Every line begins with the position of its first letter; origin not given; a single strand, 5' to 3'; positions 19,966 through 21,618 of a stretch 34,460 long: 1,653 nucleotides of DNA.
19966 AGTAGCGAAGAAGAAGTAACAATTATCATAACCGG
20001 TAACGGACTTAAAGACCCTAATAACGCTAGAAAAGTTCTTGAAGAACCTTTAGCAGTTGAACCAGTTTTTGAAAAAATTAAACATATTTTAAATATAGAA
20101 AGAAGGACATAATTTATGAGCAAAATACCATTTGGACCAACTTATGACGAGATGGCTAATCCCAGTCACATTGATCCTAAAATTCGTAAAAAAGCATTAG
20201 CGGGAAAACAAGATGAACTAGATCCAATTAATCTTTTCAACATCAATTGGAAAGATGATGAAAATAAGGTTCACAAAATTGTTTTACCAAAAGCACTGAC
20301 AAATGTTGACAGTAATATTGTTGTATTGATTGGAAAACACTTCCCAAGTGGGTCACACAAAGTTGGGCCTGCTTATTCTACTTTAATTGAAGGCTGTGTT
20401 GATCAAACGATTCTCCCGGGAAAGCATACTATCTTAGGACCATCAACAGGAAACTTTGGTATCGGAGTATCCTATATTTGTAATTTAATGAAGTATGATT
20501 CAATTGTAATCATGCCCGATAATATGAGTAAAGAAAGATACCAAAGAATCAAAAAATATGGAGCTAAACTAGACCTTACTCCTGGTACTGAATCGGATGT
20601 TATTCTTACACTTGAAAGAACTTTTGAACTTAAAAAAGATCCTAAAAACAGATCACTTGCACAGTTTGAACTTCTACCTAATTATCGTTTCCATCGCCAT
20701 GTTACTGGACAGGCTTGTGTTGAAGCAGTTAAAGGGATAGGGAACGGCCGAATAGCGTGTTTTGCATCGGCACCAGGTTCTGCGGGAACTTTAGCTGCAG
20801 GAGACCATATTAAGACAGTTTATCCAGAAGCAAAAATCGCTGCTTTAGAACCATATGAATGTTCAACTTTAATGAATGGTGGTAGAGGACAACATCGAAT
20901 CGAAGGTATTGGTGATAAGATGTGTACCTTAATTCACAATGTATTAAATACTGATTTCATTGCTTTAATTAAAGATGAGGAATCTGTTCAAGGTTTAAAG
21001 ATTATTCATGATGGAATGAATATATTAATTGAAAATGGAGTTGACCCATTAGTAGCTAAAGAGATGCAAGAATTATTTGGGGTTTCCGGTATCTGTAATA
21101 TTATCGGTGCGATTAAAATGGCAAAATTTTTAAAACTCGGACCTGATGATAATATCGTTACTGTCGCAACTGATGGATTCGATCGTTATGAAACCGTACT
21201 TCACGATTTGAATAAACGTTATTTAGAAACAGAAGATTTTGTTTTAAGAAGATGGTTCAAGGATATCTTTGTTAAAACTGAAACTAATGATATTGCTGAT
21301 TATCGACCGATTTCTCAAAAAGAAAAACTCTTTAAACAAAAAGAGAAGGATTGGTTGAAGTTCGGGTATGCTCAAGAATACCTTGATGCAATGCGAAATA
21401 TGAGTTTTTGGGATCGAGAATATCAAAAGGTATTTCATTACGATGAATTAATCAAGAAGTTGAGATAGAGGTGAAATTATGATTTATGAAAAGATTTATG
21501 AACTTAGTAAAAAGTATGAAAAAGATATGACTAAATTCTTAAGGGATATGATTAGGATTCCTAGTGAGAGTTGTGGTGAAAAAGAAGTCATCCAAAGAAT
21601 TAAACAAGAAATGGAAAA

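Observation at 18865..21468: Tandem fold-type II PLP enzymes (zinc-ribbon ThrC-like + 450-aa OrtB/CysK-like) where the cluster normally has diaminopropionate ammonia-lyase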

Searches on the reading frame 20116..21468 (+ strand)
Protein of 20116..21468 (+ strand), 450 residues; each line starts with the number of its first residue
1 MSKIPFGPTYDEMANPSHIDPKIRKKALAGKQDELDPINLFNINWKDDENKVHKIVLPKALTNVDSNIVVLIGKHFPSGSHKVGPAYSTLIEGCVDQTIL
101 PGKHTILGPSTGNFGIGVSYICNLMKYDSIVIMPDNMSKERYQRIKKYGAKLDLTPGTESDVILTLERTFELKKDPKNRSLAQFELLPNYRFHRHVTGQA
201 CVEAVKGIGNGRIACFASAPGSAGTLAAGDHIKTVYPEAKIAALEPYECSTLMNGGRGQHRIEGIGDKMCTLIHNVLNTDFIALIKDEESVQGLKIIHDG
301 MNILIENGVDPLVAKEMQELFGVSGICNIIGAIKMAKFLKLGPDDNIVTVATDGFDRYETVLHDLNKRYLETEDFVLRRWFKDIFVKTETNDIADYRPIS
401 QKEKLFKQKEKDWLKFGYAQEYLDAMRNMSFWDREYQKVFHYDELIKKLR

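Call 3: search_protein_families(library=pfam, proteins=[window:20116-21468:+])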
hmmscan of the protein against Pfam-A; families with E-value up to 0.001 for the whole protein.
window:20116-21468:+ (450 aa): 1 family
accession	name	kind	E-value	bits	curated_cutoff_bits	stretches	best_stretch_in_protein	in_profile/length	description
PF00291.31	PALP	-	2e-20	73.8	35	1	77-351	33-293/295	Pyridoxal-phosphate dependent enzyme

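Call 4: search_protein_families(library=ncbifam, proteins=[window:20116-21468:+])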
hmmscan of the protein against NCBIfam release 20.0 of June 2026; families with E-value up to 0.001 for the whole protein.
window:20116-21468:+ (450 aa): 22 families
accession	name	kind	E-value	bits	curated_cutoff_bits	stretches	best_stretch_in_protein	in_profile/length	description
TIGR01139.1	cysK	equivalog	8.9e-36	123.6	350.95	1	61-359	16-293/298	cysteine synthase A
TIGR01136.1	cysKM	subfamily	1.1e-35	123.4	344.15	1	62-358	17-293/299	cysteine synthase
NF007989.0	PRK10717.1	equivalog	9.3e-31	107.1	387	1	64-381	27-333/334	cysteine synthase A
TIGR01138.1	cysM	equivalog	1.5e-22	80.5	394.2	1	58-358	15-284/290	cysteine synthase B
NF008735.0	PRK11761.1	equivalog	2.8e-21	76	413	1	62-252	23-208/296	cysteine synthase CysM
TIGR03945.1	PLP_SbnA_fam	equivalog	4.1e-16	58.9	349.95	1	57-303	13-257/304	2,3-diaminopropionate biosynthesis protein SbnA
TIGR01137.1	cysta_beta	equivalog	5.1e-16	58.4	510.25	1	63-376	23-321/457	cystathionine beta-synthase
NF005147.0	PRK06608.1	equivalog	3.4e-09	36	380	1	79-248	52-209/339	serine/threonine dehydratase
NF006058.0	PRK08206.1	equivalog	5e-06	25.3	276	1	103-157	116-170/402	diaminopropionate ammonia-lyase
NF006390.0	PRK08639.1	equivalog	9.1e-06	24.9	421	1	102-253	72-219/418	threonine ammonia-lyase IlvA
NF004996.0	PRK06381.1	equivalog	1e-05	24.7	266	1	95-164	55-124/319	threonine synthase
NF006389.0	PRK08638.1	equivalog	1.1e-05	24.6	453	1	103-168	75-140/333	bifunctional threonine ammonia-lyase/L-serine ammonia-lyase TdcB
TIGR02079.1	THD1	equivalog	2.4e-05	23.3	440.55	1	103-253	64-211/410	threonine ammonia-lyase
NF053679.1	CysteaSynCapA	equivalog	5.4e-05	22.1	600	1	89-247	53-211/329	cysteate synthase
TIGR03528.1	2_3_DAP_am_ly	equivalog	7.2e-05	21.5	532.25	1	105-155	115-165/396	diaminopropionate ammonia-lyase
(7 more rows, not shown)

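Call 14: find_homologous_proteins(query=window:20116-21465:+, max_evalue=0.00001)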
Query window:20116-21465:+ (450 aa): 6887 proteins with E <= 0.00001 among 8000 candidates; the best 120 are listed.
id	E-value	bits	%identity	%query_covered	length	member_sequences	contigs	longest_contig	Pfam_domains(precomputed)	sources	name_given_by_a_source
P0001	0.0e+0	1042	100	100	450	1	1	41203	PF00291.32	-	-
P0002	0.0e+0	1041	100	100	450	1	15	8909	PF00291.32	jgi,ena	jgi:cysteine synthase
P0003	0.0e+0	1039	100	100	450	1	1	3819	PF00291.32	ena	-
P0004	4.0e-278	941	88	100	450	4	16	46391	PF00291.32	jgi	jgi:cysteine synthase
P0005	6.9e-276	933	88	100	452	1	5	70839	PF00291.32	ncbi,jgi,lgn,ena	jgi:cysteine synthase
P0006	1.5e-275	932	88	100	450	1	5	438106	PF00291.32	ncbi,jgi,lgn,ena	jgi:cysteine synthase A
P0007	3.5e-275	931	87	100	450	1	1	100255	PF00291.32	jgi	-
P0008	5.4e-274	927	86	100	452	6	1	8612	PF00291.32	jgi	-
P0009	2.5e-271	918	86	100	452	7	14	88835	PF00291.32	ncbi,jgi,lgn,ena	jgi:cysteine synthase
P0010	3.9e-271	918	86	100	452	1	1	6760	PF00291.32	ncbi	ncbi:MAG: PLP-dependent cysteine synthase family protein [Candidatus Izemoplasmatales bacterium]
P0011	5.4e-271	917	86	100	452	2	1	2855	PF00291.32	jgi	-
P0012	6.2e-271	917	86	100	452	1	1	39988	PF00291.32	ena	-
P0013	6.7e-271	917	86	100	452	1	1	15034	PF00291.32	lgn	-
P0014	3.5e-270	915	86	100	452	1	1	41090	PF00291.32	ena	-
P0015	5.2e-270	914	85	100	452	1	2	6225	PF00291.32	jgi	jgi:cysteine synthase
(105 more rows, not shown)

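Call 15: search_solved_structures(query=window:20116-21465:+, max_evalue=0.001, show_alignments=2)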
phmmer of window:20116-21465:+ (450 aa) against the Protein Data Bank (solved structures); distinct sequences matched with E-value up to 0.001: 103 (the best 60 are shown).
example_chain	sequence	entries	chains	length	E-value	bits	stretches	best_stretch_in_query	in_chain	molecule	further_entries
8srt_A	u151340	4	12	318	1.7e-27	99.9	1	67-359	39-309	Cysteine synthase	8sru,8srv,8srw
8t2c_A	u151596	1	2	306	2e-27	99.7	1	67-359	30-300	Cysteine synthase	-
9jxu_A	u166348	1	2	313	1e-26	97.3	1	72-359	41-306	Cysteine synthase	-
3fca_A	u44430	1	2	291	1.8e-26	96.5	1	61-362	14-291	Cysteine synthase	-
1o58_A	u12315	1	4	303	2.8e-26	95.9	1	61-362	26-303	O-acetylserine sulfhydrylase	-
7n2t_A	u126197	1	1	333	2.5e-24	89.4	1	77-309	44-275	Cysteine synthase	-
3vbe_A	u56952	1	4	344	1.5e-23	86.9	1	75-320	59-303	beta-cyanoalnine synthase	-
2egu_A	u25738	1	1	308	1.5e-23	86.8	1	90-289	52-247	Cysteine synthase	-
3vc3_A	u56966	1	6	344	8.5e-23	84.4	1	76-320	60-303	beta-cyanoalnine synthase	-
5b53_A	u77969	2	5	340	4.2e-22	82.1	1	78-327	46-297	Cysteine synthase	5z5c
8b9y_A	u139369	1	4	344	1.6e-21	80.2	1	59-293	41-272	Cysteine synthase, putative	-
4aec_A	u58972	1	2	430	1.7e-21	80.1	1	70-310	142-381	CYSTEINE SYNTHASE, MITOCHONDRIAL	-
2isq_A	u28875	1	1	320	1.9e-21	80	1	87-309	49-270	Cysteine synthase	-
1z7w_A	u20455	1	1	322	1.9e-21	79.9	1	87-309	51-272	Cysteine synthase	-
5b55_A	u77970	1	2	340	1.9e-21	79.9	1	78-348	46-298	Cysteine synthase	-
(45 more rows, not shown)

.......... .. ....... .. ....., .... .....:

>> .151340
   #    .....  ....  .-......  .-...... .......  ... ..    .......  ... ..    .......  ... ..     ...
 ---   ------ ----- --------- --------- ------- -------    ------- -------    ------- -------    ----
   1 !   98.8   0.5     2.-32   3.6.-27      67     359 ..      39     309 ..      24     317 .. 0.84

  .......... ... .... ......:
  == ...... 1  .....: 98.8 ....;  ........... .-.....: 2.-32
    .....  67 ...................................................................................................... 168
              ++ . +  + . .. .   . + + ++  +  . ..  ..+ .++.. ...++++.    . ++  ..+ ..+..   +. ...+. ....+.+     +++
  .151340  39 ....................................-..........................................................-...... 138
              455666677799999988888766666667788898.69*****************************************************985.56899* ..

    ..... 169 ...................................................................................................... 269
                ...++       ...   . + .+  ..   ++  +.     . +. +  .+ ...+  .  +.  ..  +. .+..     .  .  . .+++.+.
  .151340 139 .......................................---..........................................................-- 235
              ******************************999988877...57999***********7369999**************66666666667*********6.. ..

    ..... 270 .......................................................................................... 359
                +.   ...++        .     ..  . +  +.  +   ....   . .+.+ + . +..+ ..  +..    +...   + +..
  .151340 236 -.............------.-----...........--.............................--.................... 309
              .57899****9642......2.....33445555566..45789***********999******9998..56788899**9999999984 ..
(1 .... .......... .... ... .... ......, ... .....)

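Call 17: find_related_loci(query=window:20116-21465:+, collection=genome_contigs, flank=10000)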
Query window:20116-21465:+ (450 aa) in genome_contigs; peptide patterns used: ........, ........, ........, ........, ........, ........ (x = any residue, [..] = any of these).
600 stretches matched a pattern (row limit reached: there are more); 558 encode a relative of the query (tblastn E <= 1e-3); the best 80 are kept; 80 distinct loci.
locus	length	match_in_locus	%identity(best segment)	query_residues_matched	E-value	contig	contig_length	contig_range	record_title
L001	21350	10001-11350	86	1-450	0e+0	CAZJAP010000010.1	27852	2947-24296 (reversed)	MAG TPA_asm: uncultured Candidatus Izemoplasmatales bacterium isolate binchicken_co42_505 genome assembly, contig: NODE_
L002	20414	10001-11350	86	1-450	0e+0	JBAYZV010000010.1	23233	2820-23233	MAG: Candidatus Izemoplasmatales bacterium isolate SO_2017_CLC_65 scaffold_2752_c1_PH3_2017, whole genome shotgun sequen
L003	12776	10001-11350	85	1-450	0e+0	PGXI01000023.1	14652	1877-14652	MAG: Tenericutes bacterium HGW-Tenericutes-5 08E140C01_z5_2013_Ig3399_v2_scaffold_2738, whole genome shotgun sequence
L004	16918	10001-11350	85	1-450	0e+0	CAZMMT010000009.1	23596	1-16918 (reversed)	MAG TPA_asm: uncultured Candidatus Izemoplasmatales bacterium isolate binchicken_co42_506 genome assembly, contig: NODE_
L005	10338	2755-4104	84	1-450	0e+0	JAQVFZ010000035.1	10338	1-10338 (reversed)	MAG: Candidatus Izemoplasmatales bacterium isolate STE_170 NODE_16563_length_10338_cov_4.024190_Sandtown_E, whole genome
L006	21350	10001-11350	84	1-450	0e+0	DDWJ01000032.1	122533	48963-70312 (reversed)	MAG TPA_asm: Bacillales bacterium UBA2289 UBA2289_contig_9168, whole genome shotgun sequence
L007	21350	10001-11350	84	1-450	0e+0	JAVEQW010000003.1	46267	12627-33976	MAG: Candidatus Izemoplasmatales bacterium isolate BF_dRep_38 NODE_2191_length_46267_cov_16.869766_Biofilm4, whole genom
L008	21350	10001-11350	84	1-450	0e+0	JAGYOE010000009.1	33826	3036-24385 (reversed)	MAG: Bacilli bacterium isolate M55B160 9, whole genome shotgun sequence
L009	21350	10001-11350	83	1-450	0e+0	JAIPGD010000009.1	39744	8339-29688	MAG: Candidatus Izimaplasma bacterium isolate Tobar14m-G21 Tobar14m-C614, whole genome shotgun sequence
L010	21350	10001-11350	82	1-450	0e+0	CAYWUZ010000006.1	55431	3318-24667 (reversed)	MAG TPA_asm: uncultured Candidatus Izemoplasmatales bacterium isolate binchicken_co42_245 genome assembly, contig: NODE_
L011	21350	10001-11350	82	1-450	0e+0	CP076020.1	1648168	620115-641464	Mycoplasmatota bacterium strain zrk2 chromosome, complete genome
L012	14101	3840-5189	81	1-450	0e+0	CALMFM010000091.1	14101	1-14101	MAG TPA_asm: uncultured Firmicutes bacterium isolate SRR6284161_bin.29_CONCOCT_v1.1_MAG genome assembly, contig: ERZ7951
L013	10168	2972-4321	80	1-450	0e+0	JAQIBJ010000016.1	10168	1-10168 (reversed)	MAG: Tenericutes bacterium isolate GH50 k119_265171, whole genome shotgun sequence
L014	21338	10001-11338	85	1-446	0e+0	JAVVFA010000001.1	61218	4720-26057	MAG: Candidatus Izemoplasmatales bacterium isolate TamC13-35 NODE_1_length_61218_cov_3.590798, whole genome shotgun sequ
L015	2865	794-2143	81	1-450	0e+0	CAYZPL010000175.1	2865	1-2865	MAG TPA_asm: uncultured Candidatus Izemoplasmatales bacterium isolate binchicken_co224_258 genome assembly, contig: NODE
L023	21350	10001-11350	79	1-450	0e+0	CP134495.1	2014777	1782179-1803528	Mycoplasmatota bacterium WC30 chromosome, complete genome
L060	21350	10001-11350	74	1-450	0e+0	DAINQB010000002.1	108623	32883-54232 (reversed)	MAG TPA_asm: Bacillota bacterium isolate CTOTU18719 NODE_118_length_108623_cov_12.454259, whole genome shotgun sequence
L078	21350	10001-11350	73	1-450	0e+0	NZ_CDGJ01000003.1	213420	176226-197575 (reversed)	Acididesulfobacillus acetoxydans strain INE, whole genome shotgun sequence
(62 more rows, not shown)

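Call 44: search_protein_representatives(protein=window:20116-21465:+)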
Query: 450 residues. Proteins with E-value up to 0.001 (for the whole library): 3599; up to 1e-10: 857; up to 1e-30: 107. The best 150 are listed.
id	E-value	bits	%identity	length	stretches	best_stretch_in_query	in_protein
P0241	1.7e-133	462.5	60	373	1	6-368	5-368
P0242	1.0e-131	456.6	54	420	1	1-450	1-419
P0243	4.1e-119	415.1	71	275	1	199-450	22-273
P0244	8.2e-107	374.5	46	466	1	6-448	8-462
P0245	7.9e-106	371.3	43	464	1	6-445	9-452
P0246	6.5e-92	325.4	57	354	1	1-310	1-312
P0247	1.0e-87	311.6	48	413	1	55-442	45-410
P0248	7.7e-87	308.7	77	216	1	57-234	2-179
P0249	3.2e-86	306.7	67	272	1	107-311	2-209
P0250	2.9e-85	303.5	66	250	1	93-298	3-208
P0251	1.8e-79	284.4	37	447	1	29-446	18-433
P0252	9.0e-72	259.0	46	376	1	4-286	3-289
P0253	1.2e-69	252.1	34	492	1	7-448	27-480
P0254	5.3e-68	246.6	48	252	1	4-252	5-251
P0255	7.9e-66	239.4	38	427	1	39-450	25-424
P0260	4.6e-60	220.4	34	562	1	8-440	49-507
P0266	1.3e-55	205.8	31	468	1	6-450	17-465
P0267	1.4e-54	202.4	36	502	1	8-446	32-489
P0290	8.8e-43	163.5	31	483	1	11-375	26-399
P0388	4.9e-26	108.3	28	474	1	8-448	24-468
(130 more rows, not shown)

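Call 45: search_protein_families(library=ncbifam, max_evalue=1e-20, proteins=[P0244, P0245, P0251, P0253, P0255, P0260, P0266, P0267, P0388, P0290])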
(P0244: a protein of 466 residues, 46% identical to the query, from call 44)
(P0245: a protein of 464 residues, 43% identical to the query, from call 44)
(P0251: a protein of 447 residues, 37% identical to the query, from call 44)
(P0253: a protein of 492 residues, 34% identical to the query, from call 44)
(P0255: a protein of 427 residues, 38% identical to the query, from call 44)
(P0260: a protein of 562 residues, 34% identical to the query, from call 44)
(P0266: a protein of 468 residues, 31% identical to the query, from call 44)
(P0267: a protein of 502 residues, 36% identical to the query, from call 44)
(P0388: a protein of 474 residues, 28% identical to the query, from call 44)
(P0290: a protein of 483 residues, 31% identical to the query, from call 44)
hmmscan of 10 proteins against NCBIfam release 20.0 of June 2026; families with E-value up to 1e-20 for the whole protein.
P0244 (466 aa): 6 families
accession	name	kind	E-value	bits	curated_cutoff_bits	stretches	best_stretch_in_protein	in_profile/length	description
TIGR01139.1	cysK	equivalog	4.4e-36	124.6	350.95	1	73-375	25-295/298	cysteine synthase A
TIGR01136.1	cysKM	subfamily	3.8e-35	121.7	344.15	1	78-374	30-295/299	cysteine synthase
NF007989.0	PRK10717.1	equivalog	2.2e-30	105.8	387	1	80-375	40-315/334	cysteine synthase A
NF008735.0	PRK11761.1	equivalog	3.9e-23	82.1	413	0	78-261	36-206/296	cysteine synthase CysM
TIGR01138.1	cysM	equivalog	1.5e-21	77.2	394.2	0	76-300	30-234/290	cysteine synthase B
TIGR01137.1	cysta_beta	equivalog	8.1e-21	74.2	510.25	0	80-301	37-254/457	cystathionine beta-synthase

P0245 (464 aa): 6 families
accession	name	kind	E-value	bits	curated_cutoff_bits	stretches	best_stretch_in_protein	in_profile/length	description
TIGR01136.1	cysKM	subfamily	1.1e-39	136.6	344.15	1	70-297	21-244/299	cysteine synthase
TIGR01139.1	cysK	equivalog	2.5e-39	135.3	350.95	1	68-364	19-292/298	cysteine synthase A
NF007989.0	PRK10717.1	equivalog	4.5e-34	118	387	1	81-368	40-316/334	cysteine synthase A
NF008735.0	PRK11761.1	equivalog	1.7e-23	83.3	413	1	75-257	32-208/296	cysteine synthase CysM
TIGR01138.1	cysM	equivalog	1.4e-21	77.3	394.2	1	76-257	29-204/290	cysteine synthase B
TIGR03945.1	PLP_SbnA_fam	equivalog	3.2e-21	75.7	349.95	1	80-307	32-256/304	2,3-diaminopropionate biosynthesis protein SbnA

P0251 (447 aa): 6 families
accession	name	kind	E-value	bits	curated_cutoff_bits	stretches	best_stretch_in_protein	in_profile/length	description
TIGR01136.1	cysKM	subfamily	1.1e-39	136.6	344.15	1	52-349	18-296/299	cysteine synthase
TIGR01139.1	cysK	equivalog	2.1e-39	135.6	350.95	1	51-349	17-295/298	cysteine synthase A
NF007989.0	PRK10717.1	equivalog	2.7e-30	105.6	387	1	65-350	39-316/334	cysteine synthase A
TIGR01137.1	cysta_beta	equivalog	1.3e-25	90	510.25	1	66-287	37-264/457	cystathionine beta-synthase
NF008735.0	PRK11761.1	equivalog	1.4e-22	80.3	413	1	58-288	30-250/296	cysteine synthase CysM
TIGR01138.1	cysM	equivalog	4.3e-21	75.7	394.2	0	52-287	20-245/290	cysteine synthase B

P0253 (492 aa): 3 families
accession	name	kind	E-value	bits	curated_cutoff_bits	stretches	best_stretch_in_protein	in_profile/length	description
TIGR01139.1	cysK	equivalog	1.8e-26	93.1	350.95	1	92-391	20-294/298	cysteine synthase A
TIGR01136.1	cysKM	subfamily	9.5e-26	90.8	344.15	1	93-391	21-295/299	cysteine synthase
NF007989.0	PRK10717.1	equivalog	7.8e-22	77.8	387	1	89-394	25-317/334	cysteine synthase A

P0255 (427 aa): 5 families
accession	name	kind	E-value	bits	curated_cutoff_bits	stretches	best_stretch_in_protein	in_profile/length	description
NF007989.0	PRK10717.1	equivalog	7.2e-27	94.3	387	1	52-219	29-193/334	cysteine synthase A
TIGR01136.1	cysKM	subfamily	4.4e-26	91.9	344.15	1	49-334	18-295/299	cysteine synthase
TIGR01139.1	cysK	equivalog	8.8e-24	84.3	350.95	1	48-335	17-295/298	cysteine synthase A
NF008735.0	PRK11761.1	equivalog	1.5e-23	83.5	413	1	57-333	33-289/296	cysteine synthase CysM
TIGR01138.1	cysM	equivalog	5.3e-23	82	394.2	1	59-334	30-286/290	cysteine synthase B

P0260 (562 aa): 3 families
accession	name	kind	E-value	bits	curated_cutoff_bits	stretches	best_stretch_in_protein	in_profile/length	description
TIGR01139.1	cysK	equivalog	4.6e-24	85.2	350.95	1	108-345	17-247/298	cysteine synthase A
TIGR01136.1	cysKM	subfamily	1.5e-23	83.6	344.15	0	109-345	18-247/299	cysteine synthase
NF007989.0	PRK10717.1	equivalog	1.8e-22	79.9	387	0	122-346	39-269/334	cysteine synthase A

P0266 (468 aa): 1 family
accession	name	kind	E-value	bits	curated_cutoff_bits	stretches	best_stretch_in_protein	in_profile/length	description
TIGR01136.1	cysKM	subfamily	4.4e-23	82.1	344.15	1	78-358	21-277/299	cysteine synthase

P0267 (502 aa): 0 families

P0388 (474 aa): 0 families

P0290 (483 aa): 0 families

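Call 46: predict_structure(alignment_id=A1)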
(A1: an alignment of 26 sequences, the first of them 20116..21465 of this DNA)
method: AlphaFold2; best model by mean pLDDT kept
length: 450 residues; sequences in the alignment: 26
mean_pLDDT: 60.3   pTM: 0.66
mean pLDDT of the five models: 60.3, 47.0, 45.8, 42.2, 40.4
residues with pLDDT >= 90: 45; 70-90: 138; 50-70: 75; < 50: 192
segments of 3 or more residues with pLDDT < 50: 1-8, 74-95, 99-102, 104-195, 221-224, 247-275, 353-371, 442-450
pLDDT, mean of each block of 10 residues (from residue 1): 39 66 75 55 67 86 92 49 38 48 43 40 42 36 38 30 32 39 31 55 90 84 57 87 58 31 31 56 74 80 89 83 76 93 92 44 41 74 86 83 74 62 72 55 43
secondary structure, 60 per line:
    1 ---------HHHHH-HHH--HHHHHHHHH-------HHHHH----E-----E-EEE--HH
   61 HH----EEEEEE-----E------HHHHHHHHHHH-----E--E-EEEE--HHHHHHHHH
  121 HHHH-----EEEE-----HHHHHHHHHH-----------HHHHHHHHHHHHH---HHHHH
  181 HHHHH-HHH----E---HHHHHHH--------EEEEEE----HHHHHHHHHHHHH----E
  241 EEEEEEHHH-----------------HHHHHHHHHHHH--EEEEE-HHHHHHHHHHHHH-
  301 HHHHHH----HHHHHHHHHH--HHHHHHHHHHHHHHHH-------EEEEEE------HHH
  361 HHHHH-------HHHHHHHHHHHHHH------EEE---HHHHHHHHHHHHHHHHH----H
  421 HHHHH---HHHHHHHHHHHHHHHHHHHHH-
elements in order: H10-14 H21-29 H37-41 E54-56 H59-62 E67-72 H85-95 E106-109 H112-124 E130-133 H139-148 H160-172 H176-185 H198-204 E213-218 H223-235 E240-246 H267-278 E281-285 H287-299 H301-306 H311-320 H323-338 E346-351 H358-365 H373-386 E393-395 H399-415 H420-425 H429-449
